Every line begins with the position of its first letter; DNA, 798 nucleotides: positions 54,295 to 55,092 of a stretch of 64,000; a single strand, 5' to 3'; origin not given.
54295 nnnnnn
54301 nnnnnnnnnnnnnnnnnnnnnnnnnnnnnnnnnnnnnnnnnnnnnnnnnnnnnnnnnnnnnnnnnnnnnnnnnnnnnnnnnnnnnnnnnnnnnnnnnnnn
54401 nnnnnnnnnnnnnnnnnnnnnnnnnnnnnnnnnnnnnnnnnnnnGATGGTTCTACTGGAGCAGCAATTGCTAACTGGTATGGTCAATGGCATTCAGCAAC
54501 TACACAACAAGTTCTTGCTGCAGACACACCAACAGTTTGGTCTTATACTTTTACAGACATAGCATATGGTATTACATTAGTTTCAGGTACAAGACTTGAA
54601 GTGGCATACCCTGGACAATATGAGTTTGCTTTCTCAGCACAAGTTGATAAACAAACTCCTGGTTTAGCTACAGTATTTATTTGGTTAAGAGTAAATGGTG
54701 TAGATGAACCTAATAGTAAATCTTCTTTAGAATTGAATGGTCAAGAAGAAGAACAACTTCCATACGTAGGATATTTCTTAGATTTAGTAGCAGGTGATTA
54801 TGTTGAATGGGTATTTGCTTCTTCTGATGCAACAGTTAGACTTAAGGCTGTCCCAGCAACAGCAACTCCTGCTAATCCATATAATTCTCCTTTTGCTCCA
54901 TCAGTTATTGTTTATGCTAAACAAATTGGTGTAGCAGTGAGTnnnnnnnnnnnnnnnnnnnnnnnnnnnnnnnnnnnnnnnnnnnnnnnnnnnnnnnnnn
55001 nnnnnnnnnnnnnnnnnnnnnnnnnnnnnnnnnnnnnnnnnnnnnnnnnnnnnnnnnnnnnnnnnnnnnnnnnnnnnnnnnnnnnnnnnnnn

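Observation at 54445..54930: C1q/TNF-like signature immediately after a collagen-like tract (C1q-like architecture in a phage fibre)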

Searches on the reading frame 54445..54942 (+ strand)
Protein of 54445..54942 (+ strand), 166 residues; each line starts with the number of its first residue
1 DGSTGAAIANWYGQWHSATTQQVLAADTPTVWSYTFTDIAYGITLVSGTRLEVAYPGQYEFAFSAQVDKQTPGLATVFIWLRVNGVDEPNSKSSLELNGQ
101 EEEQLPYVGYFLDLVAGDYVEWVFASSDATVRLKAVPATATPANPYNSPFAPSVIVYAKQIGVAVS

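Call 3: search_protein_families(library=pfam, proteins=[window:54445-54930:+], max_evalue=10)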
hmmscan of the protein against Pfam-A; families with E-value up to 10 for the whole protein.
window:54445-54930:+ (162 aa): 0 families

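Call 4: search_solved_structures(query=window:54445-54930:+, max_evalue=10, show_alignments=3)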
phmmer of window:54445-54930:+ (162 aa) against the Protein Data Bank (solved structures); distinct sequences matched with E-value up to 10: 3.
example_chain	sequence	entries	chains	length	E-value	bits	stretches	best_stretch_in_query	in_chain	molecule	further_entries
1oki_A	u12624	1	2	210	0.038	17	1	16-62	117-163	BETA CRYSTALLIN B1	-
2kwp_A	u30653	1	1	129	0.49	13.4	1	59-115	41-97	Transcription elongation protein nusA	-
3qk3_A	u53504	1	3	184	1.2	12.2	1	19-58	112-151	Beta-crystallin B3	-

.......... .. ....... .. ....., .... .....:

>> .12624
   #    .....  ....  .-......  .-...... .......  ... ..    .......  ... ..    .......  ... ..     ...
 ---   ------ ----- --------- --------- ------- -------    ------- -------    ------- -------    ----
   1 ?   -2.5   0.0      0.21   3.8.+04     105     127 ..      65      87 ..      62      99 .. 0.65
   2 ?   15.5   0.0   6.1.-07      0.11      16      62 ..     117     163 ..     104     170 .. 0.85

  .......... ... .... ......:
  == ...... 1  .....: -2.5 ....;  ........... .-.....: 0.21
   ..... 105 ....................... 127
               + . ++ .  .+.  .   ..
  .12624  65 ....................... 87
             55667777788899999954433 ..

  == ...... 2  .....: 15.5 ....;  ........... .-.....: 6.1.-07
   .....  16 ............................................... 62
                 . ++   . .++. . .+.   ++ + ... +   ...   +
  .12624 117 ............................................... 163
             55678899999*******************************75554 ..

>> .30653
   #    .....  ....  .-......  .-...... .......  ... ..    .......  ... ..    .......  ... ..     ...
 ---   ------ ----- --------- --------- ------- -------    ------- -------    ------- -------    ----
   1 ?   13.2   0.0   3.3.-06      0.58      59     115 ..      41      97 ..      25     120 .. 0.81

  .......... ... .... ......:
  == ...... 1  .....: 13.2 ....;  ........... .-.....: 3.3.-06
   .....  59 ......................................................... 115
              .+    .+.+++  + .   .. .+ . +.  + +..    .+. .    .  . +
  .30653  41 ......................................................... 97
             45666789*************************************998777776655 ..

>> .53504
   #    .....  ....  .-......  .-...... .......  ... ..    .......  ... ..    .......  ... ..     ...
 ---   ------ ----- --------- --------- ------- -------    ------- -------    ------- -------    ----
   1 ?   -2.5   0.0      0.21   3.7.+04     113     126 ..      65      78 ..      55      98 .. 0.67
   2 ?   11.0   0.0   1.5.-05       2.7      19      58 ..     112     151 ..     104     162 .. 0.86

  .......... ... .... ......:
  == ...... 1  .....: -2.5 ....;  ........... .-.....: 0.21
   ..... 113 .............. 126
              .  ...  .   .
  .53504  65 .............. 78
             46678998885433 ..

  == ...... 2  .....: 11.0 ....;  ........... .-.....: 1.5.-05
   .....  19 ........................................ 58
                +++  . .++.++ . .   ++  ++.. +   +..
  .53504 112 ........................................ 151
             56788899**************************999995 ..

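Call 5: find_homologous_proteins(query=window:54460-54939:+, max_evalue=0.001)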
Query seq(160 aa) (160 aa): 3 proteins with E <= 0.001 among 38 candidates.
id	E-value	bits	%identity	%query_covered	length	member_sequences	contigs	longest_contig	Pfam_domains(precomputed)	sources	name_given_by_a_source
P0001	1.4e-17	82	40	91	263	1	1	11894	-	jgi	jgi:hypothetical protein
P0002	5.0e-17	80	39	92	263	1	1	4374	-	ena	-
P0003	2.2e-14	72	38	94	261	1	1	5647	-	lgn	-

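Call 10: search_protein_families(library=phrogs, proteins=[window:54445-54930:+], max_evalue=0.01)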
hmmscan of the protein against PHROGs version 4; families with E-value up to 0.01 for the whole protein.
window:54445-54930:+ (162 aa): 0 families

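Call 14: predict_structure(protein=window:54460-54939:+)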
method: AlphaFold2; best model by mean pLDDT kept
length: 160 residues; sequences in the alignment: 1
mean_pLDDT: 35.5   pTM: 0.35
mean pLDDT of the five models: 35.5, 34.6, 34.2, 31.2, 30.5
residues with pLDDT >= 90: 0; 70-90: 0; 50-70: 6; < 50: 154
segments of 3 or more residues with pLDDT < 50: 1-55, 59-72, 77-160
pLDDT, mean of each block of 10 residues (from residue 1): 27 36 35 31 35 48 43 50 31 31 41 39 38 35 26 23
secondary structure, 60 per line:
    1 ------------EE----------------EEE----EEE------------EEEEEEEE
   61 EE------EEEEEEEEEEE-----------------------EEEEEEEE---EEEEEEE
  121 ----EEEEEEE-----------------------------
elements in order: E31-33 E38-40 E53-62 E69-79 E103-110 E114-120 E125-131

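Call 16: search_protein_families(library=pfam, proteins=[P0001, P0002, P0003], max_evalue=10)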
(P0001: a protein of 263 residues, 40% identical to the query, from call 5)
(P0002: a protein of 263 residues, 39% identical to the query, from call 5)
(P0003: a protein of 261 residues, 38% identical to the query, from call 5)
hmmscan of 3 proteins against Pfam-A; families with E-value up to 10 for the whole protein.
P0001 (263 aa): 1 family
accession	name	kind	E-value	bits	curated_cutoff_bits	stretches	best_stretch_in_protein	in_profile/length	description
PF16544.10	STAR_dimer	-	0.06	13.3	26.3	1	13-38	7-32/53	Homodimerisation region of STAR domain protein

P0002 (263 aa): 2 families
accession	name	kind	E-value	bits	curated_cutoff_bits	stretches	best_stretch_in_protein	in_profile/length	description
PF16544.10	STAR_dimer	-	0.06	13.3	26.3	1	13-38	7-32/53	Homodimerisation region of STAR domain protein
PF04053.20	B-prop_COPA_B_2nd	-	0.075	13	57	1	148-204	38-96/248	COPA/B second beta-propeller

P0003 (261 aa): 2 families
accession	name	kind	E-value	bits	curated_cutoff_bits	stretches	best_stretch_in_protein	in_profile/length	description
PF18573.7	BclA_C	-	0.00014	22.1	38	1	126-240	18-120/128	BclA C-terminal domain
PF13620.12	CarboxypepD_reg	-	0.057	14.2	32.3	1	134-168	15-50/82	Carboxypeptidase regulatory-like domain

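Call 19: search_protein_representatives(protein=window:54460-54939:+)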
Query: 160 residues. Proteins with E-value up to 0.001 (for the whole library): 4118; up to 1e-10: 1009; up to 1e-30: 3. The best 150 are listed.
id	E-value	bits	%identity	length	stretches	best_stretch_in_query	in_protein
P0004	2.1e-39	151.1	54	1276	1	1-160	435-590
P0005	6.1e-38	146.4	33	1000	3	5-156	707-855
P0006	1.8e-33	131.8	47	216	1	1-159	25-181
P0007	4.8e-28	114.2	47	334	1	15-154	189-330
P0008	3.2e-27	111.6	41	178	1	4-157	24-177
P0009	4.9e-27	110.9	47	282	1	7-139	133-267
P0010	2.5e-26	108.6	38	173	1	2-155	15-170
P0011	5.6e-26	107.5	44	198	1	9-156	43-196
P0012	2.7e-25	105.3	43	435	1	4-160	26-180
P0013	3.0e-25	105.1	42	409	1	5-156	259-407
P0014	4.2e-25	104.7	42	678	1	14-154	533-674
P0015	6.2e-25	104.1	41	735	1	4-160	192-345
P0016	6.2e-25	104.1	40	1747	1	4-160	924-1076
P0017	7.3e-25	103.9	42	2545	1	4-160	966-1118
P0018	9.3e-25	103.6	45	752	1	8-154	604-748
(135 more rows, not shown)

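Call 24: search_solved_structures(query=A1, max_evalue=10, show_alignments=4)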
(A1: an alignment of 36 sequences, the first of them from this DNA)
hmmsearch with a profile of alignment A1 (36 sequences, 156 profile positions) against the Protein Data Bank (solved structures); distinct sequences matched with E-value up to 10: 28.
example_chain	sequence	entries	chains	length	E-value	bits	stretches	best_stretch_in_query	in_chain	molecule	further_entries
3wwa_A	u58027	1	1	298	2e-08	37.7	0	17-53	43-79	Pizza7H protein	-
3ww9_A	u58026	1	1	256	1.6e-07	34.7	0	17-53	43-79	pizza6 protein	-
7zph_A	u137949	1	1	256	8.2e-06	29.2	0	17-53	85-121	Pizza6-TNK-RSH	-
7zcj_A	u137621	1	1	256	1e-05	28.8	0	17-53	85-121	Pizza6-TNH-TSH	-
6rej_A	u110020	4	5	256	2.7e-05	27.5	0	17-53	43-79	Pizza6-SH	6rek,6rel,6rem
6qsd_A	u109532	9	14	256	8e-05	26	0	17-53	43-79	Pizza6S | Pizza6-S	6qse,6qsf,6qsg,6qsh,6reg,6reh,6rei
7zpw_A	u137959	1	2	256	0.00015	25.1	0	17-53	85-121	Pizza6-TSK-TSH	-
7zqg_A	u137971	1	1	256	0.00019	24.7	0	17-53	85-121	Pizza6-KSH-TSH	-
6f0s_A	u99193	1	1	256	0.00023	24.5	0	17-53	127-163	Pizza6-SYW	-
3ww8_A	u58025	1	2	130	0.00025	24.4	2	17-53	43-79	Pizza3 protein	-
7zpz_A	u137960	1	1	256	0.00026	24.3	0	17-53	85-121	Pizza6-TSR-TSH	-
7zq2_A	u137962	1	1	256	0.00028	24.2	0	17-53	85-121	Pizza6-RSH-TSH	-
6i3a_A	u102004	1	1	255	0.00051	23.4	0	16-52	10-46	v22Pizza6-AYW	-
6f0q_A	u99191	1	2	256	0.00068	22.9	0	17-52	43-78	Pizza6-AYW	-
6i3b_A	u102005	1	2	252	0.00077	22.8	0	17-52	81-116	cPizza6-AYW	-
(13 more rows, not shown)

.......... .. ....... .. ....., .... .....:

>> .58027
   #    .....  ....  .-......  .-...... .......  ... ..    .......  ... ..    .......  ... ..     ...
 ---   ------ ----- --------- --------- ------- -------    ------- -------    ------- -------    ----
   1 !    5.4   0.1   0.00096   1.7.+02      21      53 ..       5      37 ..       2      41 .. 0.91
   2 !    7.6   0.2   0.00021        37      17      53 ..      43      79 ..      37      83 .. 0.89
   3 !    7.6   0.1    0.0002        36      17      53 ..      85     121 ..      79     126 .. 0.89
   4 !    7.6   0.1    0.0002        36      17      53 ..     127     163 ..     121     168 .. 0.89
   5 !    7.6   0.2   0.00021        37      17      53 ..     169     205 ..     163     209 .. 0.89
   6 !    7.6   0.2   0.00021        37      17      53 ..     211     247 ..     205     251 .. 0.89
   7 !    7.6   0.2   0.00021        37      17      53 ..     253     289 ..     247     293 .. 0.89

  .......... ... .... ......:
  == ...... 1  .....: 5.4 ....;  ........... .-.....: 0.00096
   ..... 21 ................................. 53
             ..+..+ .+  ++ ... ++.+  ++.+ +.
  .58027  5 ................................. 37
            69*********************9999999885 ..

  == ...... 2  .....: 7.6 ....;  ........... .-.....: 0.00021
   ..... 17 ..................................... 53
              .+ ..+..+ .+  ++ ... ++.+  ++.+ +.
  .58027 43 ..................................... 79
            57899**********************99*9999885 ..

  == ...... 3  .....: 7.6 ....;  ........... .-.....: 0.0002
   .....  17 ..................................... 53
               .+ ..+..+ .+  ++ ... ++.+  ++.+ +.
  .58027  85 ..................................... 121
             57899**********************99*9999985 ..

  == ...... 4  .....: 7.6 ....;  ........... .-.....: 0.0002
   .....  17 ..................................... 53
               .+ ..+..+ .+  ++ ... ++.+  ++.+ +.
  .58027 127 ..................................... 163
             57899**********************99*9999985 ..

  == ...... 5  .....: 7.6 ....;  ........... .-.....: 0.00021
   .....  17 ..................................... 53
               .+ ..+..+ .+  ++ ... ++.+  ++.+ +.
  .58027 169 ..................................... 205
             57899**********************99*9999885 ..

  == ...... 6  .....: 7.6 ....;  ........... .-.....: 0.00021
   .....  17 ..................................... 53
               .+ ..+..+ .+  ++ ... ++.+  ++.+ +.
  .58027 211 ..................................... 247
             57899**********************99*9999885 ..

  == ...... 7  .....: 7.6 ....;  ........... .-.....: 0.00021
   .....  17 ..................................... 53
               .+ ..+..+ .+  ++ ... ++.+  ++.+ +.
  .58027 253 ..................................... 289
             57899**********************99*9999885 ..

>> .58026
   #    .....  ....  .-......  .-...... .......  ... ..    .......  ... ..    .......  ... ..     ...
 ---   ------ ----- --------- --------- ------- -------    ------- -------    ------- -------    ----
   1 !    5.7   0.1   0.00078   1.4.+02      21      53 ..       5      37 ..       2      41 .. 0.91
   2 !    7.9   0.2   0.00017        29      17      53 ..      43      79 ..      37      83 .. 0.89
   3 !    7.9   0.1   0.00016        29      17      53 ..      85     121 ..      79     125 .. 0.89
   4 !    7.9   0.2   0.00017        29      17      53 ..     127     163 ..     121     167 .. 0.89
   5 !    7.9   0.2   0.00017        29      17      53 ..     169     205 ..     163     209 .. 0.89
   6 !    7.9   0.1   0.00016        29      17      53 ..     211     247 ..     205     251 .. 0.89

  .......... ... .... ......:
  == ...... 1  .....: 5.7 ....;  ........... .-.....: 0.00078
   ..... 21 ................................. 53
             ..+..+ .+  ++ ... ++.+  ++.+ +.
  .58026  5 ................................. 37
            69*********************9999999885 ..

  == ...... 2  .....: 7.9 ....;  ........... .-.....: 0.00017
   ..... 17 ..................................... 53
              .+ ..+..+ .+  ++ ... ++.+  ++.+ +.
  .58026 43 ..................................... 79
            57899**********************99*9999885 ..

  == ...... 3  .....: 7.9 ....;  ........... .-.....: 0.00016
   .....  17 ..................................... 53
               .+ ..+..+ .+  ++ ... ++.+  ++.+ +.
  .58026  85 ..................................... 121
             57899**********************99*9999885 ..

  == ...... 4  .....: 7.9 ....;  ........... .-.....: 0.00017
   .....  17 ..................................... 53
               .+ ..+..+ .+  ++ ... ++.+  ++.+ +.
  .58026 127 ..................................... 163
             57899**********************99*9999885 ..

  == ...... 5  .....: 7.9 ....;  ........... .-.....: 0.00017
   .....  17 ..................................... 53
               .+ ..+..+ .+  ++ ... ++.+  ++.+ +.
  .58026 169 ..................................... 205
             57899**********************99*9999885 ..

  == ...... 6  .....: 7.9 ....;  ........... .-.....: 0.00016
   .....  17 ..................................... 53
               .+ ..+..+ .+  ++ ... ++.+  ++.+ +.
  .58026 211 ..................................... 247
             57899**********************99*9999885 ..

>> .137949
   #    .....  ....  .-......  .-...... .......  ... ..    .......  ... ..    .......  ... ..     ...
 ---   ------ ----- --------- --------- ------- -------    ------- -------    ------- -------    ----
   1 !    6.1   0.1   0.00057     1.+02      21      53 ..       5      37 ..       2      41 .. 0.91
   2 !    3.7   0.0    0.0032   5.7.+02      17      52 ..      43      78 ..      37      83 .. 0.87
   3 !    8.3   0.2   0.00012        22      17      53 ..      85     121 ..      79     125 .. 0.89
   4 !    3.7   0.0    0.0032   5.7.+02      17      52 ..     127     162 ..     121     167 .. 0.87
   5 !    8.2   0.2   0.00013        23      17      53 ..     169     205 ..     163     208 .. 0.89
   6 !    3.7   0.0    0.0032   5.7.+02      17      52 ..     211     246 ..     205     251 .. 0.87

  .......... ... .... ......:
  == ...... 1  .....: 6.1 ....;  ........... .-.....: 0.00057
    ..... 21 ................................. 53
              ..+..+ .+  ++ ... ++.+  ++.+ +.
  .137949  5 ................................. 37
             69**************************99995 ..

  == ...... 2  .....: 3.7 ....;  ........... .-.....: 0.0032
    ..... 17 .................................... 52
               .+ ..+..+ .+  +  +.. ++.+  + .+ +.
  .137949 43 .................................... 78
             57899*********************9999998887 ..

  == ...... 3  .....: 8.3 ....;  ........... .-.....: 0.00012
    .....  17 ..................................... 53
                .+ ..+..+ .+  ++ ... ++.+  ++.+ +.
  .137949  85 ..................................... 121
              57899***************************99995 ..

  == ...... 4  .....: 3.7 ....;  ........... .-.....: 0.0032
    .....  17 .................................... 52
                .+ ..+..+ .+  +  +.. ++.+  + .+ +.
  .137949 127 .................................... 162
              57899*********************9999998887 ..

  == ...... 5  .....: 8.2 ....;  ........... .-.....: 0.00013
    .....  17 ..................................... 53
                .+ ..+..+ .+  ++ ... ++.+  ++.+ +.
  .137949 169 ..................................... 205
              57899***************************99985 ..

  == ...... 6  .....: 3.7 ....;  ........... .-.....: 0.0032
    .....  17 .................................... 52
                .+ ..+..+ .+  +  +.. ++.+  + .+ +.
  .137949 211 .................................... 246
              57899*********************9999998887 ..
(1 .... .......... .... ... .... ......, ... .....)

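Call 25: search_protein_families(library=pfam, alignment_id=A1, max_evalue=1)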
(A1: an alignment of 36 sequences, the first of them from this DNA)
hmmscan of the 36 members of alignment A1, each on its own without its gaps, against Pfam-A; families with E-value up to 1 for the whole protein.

A. member 1, seq(160 aa): 0 families

B. families by the number of members that match (of 36 scanned): 27 families (the first 25 are shown)
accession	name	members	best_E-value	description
PF18573.7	BclA_C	25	6.7e-07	BclA C-terminal domain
PF00386.27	C1q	5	0.00042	C1q domain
PF11921.14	DUF3439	1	0.02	Domain of unknown function (DUF3439)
PF04449.17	Fimbrial_CS1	1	0.02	CS1 type fimbrial major subunit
PF00229.24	TNF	1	0.026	TNF(Tumour Necrosis Factor) family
PF05345.18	He_PIG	1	0.046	Putative Ig domain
PF16403.11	Bact_surface_Ig-like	1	0.049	Bacterial surface protein, Ig-like domain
PF20789.3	4HBT_3C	1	0.063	Acyl-CoA thioesterase C-terminal domain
PF16411.10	SusF_SusE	1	0.063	Outer membrane protein SusF_SusE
PF14344.12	DUF4397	1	0.072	Domain of unknown function (DUF4397)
PF22783.1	BapA_N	1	0.074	BapA, prefix-like domain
PF19417.4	RnlA_toxin_N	1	0.081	RNase LS, bacterial toxin N-terminal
PF12703.12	ptaRNA1_toxin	1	0.086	Toxin of toxin-antitoxin type 1 system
PF01557.24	FAA_hydrolase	1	0.1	Fumarylacetoacetate (FAA) hydrolase C-terminal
PF24619.1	Ig_SibA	1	0.1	SibA-like, immunoglobulin-like domain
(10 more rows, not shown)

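Call 26: find_homologous_proteins(query=A1, max_evalue=0.00001)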
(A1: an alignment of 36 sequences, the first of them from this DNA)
Query A1 (36 sequences) (160 aa, profile of the alignment): 1247 proteins with E <= 0.00001 among 2823 candidates; the best 120 are listed.
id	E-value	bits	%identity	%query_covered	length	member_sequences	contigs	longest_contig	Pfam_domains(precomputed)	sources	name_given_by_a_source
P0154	4.7e-56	207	34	95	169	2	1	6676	-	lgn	-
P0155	1.0e-55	206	35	95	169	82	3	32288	-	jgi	jgi:hypothetical protein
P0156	1.3e-54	202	33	95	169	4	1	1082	-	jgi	-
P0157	1.6e-54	202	32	94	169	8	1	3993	-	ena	-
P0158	3.8e-54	201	35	95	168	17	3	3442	-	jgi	jgi:hypothetical protein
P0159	6.1e-54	200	33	95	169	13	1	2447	-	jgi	jgi:hypothetical protein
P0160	9.2e-54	200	33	94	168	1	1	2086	-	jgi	-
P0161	1.5e-53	199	32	94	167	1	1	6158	-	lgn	-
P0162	2.4e-53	198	32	95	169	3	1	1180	-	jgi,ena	jgi:hypothetical protein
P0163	2.7e-53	198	32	94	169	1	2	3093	-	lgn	-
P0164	6.3e-53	197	35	95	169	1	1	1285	-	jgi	jgi:hypothetical protein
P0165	9.8e-53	196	32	94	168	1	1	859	-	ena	-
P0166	1.9e-52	195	33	95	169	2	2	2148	-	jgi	jgi:hypothetical protein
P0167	2.3e-52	195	32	95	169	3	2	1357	-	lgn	-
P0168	3.1e-52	195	32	94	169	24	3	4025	-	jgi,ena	jgi:hypothetical protein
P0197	2.0e-49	186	31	94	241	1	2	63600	PF04717.19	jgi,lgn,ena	jgi:hypothetical protein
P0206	4.8e-49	184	39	90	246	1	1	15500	PF04717.19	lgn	-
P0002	1.8e-48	182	39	92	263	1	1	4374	-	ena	-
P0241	2.2e-48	182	30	97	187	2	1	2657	PF18573.8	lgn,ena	-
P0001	2.7e-48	182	40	91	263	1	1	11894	-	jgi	jgi:hypothetical protein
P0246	2.8e-48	182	35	76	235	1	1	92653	PF04717.19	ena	-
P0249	3.0e-48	182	37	80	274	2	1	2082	PF01391.24,PF18573.8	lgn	-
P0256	4.4e-48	181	34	76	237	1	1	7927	PF04717.19,PF18573.8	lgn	-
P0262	8.7e-48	180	33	88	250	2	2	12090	PF01391.24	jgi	jgi:hypothetical protein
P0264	1.2e-47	180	32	89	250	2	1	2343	PF24243.2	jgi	jgi:hypothetical protein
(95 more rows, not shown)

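Call 36: predict_structure(alignment_id=A2)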
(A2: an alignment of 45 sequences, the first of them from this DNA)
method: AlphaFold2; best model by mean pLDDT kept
length: 160 residues; sequences in the alignment: 45
mean_pLDDT: 93.4   pTM: 0.87
mean pLDDT of the five models: 93.4, 93.3, 93.0, 92.8, 92.2
residues with pLDDT >= 90: 131; 70-90: 23; 50-70: 6; < 50: 0
segments of 3 or more residues with pLDDT < 50: none
pLDDT, mean of each block of 10 residues (from residue 1): 84 96 97 98 98 97 94 98 96 87 95 98 97 78 89 91
secondary structure, 60 per line:
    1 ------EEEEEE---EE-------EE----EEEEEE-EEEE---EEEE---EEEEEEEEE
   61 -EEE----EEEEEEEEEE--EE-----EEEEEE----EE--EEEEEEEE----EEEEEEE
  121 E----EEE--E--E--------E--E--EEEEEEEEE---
elements in order: E7-12 E31-36 E38-41 E45-48 E52-60 E62-64 E69-78 E88-93 E102-109 E114-121 E126-128 E149-157

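Call 39: fold_search(model_id=the predicted structure, library=pdb)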
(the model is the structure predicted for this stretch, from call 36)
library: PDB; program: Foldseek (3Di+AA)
matches with E <= 10: 1835; with E <= 0.001: 319
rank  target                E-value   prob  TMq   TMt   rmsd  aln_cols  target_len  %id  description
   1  6cpr_C                1.9e-07  1.00  0.60  0.64   4.2       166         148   12  Crystal structure of 4-1BBL/4-1BB complex in C2 space group (released 2018-05-09)
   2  1rj7_K                2.9e-07  1.00  0.69  0.76   3.7       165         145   13  Crystal structure of EDA-A1 (released 2003-12-09)
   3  9eul                  3.2e-07  1.00  0.66  0.31   4.2       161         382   12  Cryo-EM structure of Staphylococcus aureus bacteriophage phi812 central spike protein - knob and petal domains (released 2025-04-09)
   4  9k09_A                3.4e-07  1.00  0.66  0.31   5.3       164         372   12  Cyanophage A4 portal-tail complex (released 2025-04-09)
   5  3tyj                  3.6e-07  1.00  0.57  0.66   4.3       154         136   13  Bacillus collagen-like protein of anthracis P159S mutant (released 2012-03-14)
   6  6cpr_A                4.5e-07  1.00  0.62  0.65   4.1       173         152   12  Crystal structure of 4-1BBL/4-1BB complex in C2 space group (released 2018-05-09)
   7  6a3v_E                4.7e-07  1.00  0.65  0.70   3.9       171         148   11  Complex structure of human 4-1BB and 4-1BBL (released 2018-10-10)
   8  3twi_A                5.0e-07  1.00  0.60  0.68   4.5       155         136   12  Variable Lymphocyte Receptor Recognition of the Immunodominant Glycoprotein of Bacillus anthracis Spores (released 2012-03-14)
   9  2z5w                  5.0e-07  1.00  0.57  0.65   4.6       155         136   13  tBclA, a recombinant spore surface protein from Bacillus anthracis (released 2008-04-22)
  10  8d02                  5.5e-07  1.00  0.65  0.70   3.8       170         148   14  Crystal Structure of Bacillus anthracis BxpB (released 2023-05-24)
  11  6mgp_B                5.8e-07  1.00  0.66  0.69   3.3       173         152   10  Structure of human 4-1BB / 4-1BBL complex (released 2018-11-14)
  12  9h38_A                6.5e-07  1.00  0.62  0.69   3.8       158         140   11  C-terminal domain of the F-ENA tip fibrillum F-BclA from Bacillus thuringiensis (released 2025-03-12)
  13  1wck                  7.2e-07  1.00  0.58  0.66   4.3       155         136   13  Crystal structure of the C-terminal domain of BclA, the major antigen of the exosporium of the Bacillus anthracis spore. (released 2005-10-25)
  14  6mge_C                7.6e-07  1.00  0.63  0.69   3.6       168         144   12  Structure of human 4-1BBL (released 2018-11-21)
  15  6cpr_B                7.6e-07  1.00  0.62  0.65   4.1       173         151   12  Crystal structure of 4-1BBL/4-1BB complex in C2 space group (released 2018-05-09)
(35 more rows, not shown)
